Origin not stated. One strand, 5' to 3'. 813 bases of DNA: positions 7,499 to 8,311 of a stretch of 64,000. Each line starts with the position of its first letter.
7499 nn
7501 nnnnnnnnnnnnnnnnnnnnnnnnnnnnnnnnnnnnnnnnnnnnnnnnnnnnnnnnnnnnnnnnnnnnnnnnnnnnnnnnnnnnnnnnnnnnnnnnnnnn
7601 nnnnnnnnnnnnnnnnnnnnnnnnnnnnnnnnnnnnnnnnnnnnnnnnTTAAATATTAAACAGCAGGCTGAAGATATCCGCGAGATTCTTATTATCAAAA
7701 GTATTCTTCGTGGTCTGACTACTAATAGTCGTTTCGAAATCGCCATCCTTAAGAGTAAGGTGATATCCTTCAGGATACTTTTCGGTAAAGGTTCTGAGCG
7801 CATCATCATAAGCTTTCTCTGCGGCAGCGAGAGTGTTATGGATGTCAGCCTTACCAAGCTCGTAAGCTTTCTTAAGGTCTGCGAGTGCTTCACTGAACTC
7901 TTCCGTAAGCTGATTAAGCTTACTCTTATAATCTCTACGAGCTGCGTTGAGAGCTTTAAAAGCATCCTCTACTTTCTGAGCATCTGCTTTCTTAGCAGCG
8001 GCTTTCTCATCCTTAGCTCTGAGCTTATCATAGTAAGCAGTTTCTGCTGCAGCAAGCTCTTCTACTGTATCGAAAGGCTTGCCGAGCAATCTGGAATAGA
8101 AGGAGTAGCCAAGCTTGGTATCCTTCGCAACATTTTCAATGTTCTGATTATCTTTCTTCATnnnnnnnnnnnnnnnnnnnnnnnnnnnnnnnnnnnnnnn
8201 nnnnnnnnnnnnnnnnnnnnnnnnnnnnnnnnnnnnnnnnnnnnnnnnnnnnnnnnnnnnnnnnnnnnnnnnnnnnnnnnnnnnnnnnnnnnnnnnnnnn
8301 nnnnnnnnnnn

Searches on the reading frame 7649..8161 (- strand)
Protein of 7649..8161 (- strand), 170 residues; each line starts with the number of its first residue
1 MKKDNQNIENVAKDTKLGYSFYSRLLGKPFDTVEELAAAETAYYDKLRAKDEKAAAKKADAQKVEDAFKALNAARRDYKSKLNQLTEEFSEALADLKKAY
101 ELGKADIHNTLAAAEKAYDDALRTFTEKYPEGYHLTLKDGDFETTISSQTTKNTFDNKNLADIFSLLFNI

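Call 8: search_protein_families(library=pfam, proteins=[window:7649-8161:-], max_evalue=0.01)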
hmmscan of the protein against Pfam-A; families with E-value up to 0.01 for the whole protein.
window:7649-8161:- (170 aa): 3 families
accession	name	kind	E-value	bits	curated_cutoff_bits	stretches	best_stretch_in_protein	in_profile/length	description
PF17078.10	SHE3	-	0.00073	19.8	30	1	33-129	82-178/228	SWI5-dependent HO expression protein 3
PF04888.17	SseC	-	0.0069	16.5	30.2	1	49-113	247-311/312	Secretion system effector C (SseC) like family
PF24319.2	DUF7491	-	0.0087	16.7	30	0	33-96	16-79/90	Coiled-coil region of unknown function (DUF7491)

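Call 76: search_protein_families(library=ncbifam, proteins=[window:7649-8161:-], max_evalue=0.01)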
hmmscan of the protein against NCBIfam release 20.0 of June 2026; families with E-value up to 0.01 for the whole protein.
window:7649-8161:- (170 aa): 2 families
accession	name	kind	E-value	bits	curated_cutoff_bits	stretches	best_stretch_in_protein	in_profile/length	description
TIGR02169.1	SMC_prok_A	equivalog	0.0057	14.4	729.4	1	31-118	344-437/1165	chromosome segregation protein SMC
NF052667.1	Tsi2_fam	equivalog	0.0086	16.5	70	1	62-103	18-59/73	Tsi2 family anti-toxin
